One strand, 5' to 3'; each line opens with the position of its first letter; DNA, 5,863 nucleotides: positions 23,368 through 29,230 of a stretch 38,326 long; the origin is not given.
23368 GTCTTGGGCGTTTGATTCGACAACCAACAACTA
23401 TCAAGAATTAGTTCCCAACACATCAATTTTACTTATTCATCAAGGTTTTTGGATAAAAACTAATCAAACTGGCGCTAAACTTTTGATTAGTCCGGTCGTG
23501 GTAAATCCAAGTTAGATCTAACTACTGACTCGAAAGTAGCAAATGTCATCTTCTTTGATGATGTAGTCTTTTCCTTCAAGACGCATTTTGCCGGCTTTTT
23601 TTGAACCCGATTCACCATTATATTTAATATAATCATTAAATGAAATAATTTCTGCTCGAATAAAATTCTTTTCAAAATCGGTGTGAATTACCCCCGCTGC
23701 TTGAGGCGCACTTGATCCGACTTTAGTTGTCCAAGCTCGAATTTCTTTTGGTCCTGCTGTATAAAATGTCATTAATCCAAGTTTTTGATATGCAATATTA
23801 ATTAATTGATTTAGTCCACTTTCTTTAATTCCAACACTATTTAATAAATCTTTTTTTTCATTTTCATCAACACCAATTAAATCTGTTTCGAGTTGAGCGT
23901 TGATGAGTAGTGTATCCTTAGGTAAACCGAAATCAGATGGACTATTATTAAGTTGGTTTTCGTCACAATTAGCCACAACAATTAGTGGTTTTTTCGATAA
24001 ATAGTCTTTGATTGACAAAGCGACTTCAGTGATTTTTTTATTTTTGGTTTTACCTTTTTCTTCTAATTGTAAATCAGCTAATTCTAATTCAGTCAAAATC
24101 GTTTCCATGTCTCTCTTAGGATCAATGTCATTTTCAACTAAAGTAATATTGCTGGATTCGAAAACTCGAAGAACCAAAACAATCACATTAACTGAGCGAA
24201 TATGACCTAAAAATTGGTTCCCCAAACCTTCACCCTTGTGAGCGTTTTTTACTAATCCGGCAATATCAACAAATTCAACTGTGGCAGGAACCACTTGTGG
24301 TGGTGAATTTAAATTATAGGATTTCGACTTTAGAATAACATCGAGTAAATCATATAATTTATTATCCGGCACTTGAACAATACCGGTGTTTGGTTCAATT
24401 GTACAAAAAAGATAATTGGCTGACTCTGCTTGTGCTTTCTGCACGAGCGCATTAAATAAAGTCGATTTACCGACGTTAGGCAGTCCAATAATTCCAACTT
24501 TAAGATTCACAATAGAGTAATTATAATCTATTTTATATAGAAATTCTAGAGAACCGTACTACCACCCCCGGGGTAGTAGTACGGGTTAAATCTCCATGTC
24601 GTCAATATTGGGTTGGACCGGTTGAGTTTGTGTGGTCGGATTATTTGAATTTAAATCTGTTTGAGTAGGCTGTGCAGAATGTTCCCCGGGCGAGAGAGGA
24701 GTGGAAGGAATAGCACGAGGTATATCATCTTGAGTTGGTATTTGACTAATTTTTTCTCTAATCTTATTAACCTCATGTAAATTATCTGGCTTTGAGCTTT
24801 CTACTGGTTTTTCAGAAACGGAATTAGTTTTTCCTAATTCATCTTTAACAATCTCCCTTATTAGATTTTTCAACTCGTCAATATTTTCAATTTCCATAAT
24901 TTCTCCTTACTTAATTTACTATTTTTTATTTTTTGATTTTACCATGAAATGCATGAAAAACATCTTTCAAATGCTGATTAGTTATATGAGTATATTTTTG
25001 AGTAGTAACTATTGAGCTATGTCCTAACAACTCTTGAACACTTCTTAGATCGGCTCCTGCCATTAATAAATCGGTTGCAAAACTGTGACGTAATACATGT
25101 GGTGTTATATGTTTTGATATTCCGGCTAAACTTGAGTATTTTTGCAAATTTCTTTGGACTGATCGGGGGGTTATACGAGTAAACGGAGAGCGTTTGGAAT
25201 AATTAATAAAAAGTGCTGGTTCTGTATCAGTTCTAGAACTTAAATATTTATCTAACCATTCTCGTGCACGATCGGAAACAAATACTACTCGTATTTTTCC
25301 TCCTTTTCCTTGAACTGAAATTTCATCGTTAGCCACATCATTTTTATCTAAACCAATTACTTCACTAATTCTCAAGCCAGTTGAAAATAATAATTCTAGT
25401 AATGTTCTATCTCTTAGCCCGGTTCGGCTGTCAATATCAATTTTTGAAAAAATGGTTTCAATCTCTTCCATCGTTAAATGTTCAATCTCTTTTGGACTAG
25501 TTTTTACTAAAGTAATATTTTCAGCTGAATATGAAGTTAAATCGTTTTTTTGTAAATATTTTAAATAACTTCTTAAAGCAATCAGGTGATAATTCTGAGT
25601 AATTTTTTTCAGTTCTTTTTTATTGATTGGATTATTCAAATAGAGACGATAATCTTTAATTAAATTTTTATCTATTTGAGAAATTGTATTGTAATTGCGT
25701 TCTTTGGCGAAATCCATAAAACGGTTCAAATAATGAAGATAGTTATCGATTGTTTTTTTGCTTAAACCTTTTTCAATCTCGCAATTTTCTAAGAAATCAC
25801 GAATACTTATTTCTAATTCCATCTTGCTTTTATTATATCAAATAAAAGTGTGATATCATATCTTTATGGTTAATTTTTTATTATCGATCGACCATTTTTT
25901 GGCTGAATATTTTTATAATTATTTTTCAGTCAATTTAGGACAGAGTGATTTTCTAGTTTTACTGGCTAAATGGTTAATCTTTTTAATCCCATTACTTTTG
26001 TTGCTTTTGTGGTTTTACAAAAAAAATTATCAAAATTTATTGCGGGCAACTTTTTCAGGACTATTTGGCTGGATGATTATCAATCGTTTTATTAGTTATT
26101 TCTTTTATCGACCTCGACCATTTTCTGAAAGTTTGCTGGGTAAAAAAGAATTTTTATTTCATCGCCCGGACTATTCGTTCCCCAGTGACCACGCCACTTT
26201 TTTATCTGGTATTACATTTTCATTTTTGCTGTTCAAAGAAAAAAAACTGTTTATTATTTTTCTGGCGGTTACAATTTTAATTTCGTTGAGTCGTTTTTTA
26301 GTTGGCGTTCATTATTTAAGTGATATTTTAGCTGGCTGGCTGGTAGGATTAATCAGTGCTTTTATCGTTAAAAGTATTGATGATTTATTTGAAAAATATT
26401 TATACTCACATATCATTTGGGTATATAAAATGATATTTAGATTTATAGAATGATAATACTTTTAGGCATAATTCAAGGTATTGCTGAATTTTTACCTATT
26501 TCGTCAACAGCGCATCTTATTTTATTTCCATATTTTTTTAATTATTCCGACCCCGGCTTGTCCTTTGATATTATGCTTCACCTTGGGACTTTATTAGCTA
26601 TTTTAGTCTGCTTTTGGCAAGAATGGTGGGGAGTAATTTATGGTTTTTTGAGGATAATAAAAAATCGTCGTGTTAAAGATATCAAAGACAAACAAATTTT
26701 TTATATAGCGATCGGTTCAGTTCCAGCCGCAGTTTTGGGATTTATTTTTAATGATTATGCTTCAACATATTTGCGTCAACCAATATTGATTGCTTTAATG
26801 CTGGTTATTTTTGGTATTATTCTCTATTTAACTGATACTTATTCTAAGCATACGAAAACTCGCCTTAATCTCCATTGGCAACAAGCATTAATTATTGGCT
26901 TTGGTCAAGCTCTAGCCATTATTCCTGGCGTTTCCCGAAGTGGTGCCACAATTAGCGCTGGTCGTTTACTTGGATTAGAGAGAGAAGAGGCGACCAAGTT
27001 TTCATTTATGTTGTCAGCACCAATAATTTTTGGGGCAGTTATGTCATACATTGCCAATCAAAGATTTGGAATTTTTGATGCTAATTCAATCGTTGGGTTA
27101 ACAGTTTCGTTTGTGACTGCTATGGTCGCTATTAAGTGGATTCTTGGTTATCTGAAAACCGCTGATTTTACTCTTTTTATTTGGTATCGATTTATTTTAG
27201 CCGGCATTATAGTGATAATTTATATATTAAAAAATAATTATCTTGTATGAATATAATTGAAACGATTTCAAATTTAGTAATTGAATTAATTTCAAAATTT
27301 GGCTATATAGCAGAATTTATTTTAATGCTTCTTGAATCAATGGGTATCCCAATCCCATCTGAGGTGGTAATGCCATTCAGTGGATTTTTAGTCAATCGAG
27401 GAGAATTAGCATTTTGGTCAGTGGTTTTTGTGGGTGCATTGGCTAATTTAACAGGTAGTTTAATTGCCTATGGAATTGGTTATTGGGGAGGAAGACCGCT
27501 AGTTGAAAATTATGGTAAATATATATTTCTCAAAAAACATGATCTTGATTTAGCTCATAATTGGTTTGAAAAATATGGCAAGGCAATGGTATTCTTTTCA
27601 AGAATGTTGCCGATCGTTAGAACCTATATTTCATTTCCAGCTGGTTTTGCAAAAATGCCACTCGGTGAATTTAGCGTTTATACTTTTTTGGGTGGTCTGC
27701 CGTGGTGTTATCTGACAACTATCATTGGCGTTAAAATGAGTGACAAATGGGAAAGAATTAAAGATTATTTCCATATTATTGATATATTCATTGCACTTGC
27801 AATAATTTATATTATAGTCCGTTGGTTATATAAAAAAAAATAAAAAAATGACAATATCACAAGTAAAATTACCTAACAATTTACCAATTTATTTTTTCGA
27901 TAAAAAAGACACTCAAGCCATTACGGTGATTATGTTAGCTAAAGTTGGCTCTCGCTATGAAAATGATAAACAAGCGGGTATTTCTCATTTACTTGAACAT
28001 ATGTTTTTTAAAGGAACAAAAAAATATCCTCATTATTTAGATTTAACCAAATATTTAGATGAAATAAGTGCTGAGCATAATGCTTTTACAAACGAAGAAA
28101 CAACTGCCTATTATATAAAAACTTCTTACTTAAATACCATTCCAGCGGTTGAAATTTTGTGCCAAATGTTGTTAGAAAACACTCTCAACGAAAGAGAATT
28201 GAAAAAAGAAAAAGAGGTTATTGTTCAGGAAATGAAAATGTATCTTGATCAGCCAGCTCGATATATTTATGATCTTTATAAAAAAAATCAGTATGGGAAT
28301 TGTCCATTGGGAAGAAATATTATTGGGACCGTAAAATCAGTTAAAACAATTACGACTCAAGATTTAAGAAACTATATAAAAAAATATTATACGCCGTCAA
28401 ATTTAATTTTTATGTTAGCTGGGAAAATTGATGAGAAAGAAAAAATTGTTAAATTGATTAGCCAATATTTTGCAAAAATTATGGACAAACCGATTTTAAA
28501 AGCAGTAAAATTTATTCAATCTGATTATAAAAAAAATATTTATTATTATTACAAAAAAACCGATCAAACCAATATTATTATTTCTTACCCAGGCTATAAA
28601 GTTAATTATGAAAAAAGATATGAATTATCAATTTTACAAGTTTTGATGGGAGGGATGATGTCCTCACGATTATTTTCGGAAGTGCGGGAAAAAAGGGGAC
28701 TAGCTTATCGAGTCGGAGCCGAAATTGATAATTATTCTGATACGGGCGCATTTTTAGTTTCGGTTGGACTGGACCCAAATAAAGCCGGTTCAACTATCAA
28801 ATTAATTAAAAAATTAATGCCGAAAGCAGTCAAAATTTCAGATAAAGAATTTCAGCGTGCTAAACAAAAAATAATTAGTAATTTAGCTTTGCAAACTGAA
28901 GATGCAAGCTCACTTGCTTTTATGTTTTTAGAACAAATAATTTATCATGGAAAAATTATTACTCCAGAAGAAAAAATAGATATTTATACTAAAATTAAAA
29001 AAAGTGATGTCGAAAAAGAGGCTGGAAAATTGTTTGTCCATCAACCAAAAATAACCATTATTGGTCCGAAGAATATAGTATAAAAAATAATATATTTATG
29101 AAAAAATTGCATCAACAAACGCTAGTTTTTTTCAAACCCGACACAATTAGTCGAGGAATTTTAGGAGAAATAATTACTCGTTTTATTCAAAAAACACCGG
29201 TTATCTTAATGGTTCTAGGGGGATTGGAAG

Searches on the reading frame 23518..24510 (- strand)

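Call 24: search_protein_families(library=pfam, proteins=[window:23518-24510:-], max_evalue=0.01)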
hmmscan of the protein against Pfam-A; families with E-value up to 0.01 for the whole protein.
window:23518-24510:- (330 aa): 4 families
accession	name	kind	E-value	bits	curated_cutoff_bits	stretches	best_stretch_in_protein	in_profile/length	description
PF06071.19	YchF-GTPase_C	-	6.2e-36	122.8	27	1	246-328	1-83/84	Protein of unknown function (DUF933)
PF01926.29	MMR_HSR1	-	4.9e-23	81.8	21.9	1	4-135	1-96/113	50S ribosome-binding GTPase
PF02421.24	FeoB_N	-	5.4e-07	29.7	27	1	4-57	2-53/156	Ferrous iron transport protein B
PF00350.29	Dynamin_N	-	0.0045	17.5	27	0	5-26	1-22/168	Dynamin family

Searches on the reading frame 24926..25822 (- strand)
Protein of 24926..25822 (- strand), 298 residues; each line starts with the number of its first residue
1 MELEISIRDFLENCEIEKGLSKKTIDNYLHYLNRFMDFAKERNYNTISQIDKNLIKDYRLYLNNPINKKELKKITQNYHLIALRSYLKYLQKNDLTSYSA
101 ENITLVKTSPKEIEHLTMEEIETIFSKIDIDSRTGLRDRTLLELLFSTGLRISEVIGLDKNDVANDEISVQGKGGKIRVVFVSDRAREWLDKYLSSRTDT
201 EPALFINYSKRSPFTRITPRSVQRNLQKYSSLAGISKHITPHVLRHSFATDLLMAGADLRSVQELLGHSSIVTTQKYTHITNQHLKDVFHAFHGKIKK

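Call 24: search_protein_families(library=pfam, proteins=[window:24926-25822:-], max_evalue=0.01)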
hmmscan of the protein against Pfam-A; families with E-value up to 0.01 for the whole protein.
window:24926-25822:- (298 aa): 5 families
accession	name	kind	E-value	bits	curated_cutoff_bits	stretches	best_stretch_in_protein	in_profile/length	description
PF00589.27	Phage_integrase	-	5.1e-42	144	27.1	1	116-284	3-172/172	Phage integrase family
PF02899.23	Phage_int_SAM_1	-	8.1e-12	45.7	22.3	1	7-91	1-80/83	Phage integrase, N-terminal SAM-like domain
PF13495.12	Phage_int_SAM_4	-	7.4e-10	39.5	27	1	9-95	4-83/85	Phage integrase, N-terminal SAM-like domain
PF13102.12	Phage_int_SAM_5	-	5.5e-09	36.7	22.3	1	9-98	8-90/98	Phage integrase SAM-like domain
PF18644.7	Phage_int_SAM_6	-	0.0074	16.7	27.5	0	24-93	67-131/132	Phage integrase SAM-like domain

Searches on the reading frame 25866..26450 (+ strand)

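Call 24: search_protein_families(library=pfam, proteins=[window:25866-26450:+], max_evalue=0.01)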
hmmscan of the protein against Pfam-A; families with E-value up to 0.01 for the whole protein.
window:25866-26450:+ (195 aa): 2 families
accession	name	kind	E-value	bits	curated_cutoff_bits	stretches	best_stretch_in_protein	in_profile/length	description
PF01569.27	PAP2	-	3.4e-17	62.9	27.2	1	67-170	10-123/130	PAP2 superfamily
PF14378.12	PAP2_3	-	1.7e-08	34.9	27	1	36-165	38-188/190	PAP2 superfamily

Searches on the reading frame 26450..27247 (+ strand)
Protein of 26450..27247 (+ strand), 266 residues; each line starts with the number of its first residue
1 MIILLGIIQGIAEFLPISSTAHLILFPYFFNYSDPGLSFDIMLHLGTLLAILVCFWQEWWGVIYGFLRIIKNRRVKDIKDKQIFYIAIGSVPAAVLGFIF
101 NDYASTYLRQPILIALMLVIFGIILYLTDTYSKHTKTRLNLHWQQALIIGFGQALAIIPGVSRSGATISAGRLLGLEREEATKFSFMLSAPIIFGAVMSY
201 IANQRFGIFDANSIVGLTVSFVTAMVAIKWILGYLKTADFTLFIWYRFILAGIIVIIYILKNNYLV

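Call 24: search_protein_families(library=pfam, proteins=[window:26450-27247:+], max_evalue=0.01)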
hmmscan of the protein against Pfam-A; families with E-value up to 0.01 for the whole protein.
window:26450-27247:+ (266 aa): 3 families
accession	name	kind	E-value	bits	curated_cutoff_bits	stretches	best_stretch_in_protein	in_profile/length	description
PF02673.24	BacA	-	9.9e-82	274.9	33.4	1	3-252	2-256/257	Bacitracin resistance protein BacA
PF01925.25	TauE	-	4.8e-05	23.6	32.6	1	66-251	49-233/237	Sulfite exporter TauE/SafE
PF08427.15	ARMH3_C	-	0.0043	17.3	27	0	99-145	10-55/231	Armadillo-like helical domain-containing protein 3, C-terminal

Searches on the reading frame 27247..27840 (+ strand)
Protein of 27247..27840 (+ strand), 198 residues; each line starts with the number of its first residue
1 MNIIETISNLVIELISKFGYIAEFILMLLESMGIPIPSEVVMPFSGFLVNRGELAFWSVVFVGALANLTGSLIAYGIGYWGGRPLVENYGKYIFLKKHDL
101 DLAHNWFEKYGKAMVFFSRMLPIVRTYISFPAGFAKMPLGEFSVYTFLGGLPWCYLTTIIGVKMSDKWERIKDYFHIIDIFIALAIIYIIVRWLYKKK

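Call 24: search_protein_families(library=pfam, proteins=[window:27247-27840:+], max_evalue=0.01)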
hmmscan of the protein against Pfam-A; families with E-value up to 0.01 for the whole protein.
window:27247-27840:+ (198 aa): 1 family
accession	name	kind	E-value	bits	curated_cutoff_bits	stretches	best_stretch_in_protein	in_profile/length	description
PF09335.16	VTT_dom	-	3.1e-22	79.8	33.9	1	36-161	1-121/123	VTT domain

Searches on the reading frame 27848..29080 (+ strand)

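Call 24: search_protein_families(library=pfam, proteins=[window:27848-29080:+], max_evalue=0.01)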
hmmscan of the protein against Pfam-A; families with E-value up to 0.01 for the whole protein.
window:27848-29080:+ (411 aa): 3 families
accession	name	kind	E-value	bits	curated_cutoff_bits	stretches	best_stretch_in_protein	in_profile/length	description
PF05193.26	Peptidase_M16_C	-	2.4e-40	138.8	23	1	167-341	1-180/181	Peptidase M16 inactive domain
PF00675.25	Peptidase_M16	-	1.6e-32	112.9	22.3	1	21-161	9-148/149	Insulinase (Peptidase family M16)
PF22456.1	PqqF-like_C_4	-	0.0091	16.6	27.5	0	266-354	1-93/100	PQQ synthase PqqF-like, C-terminal lobe domain 4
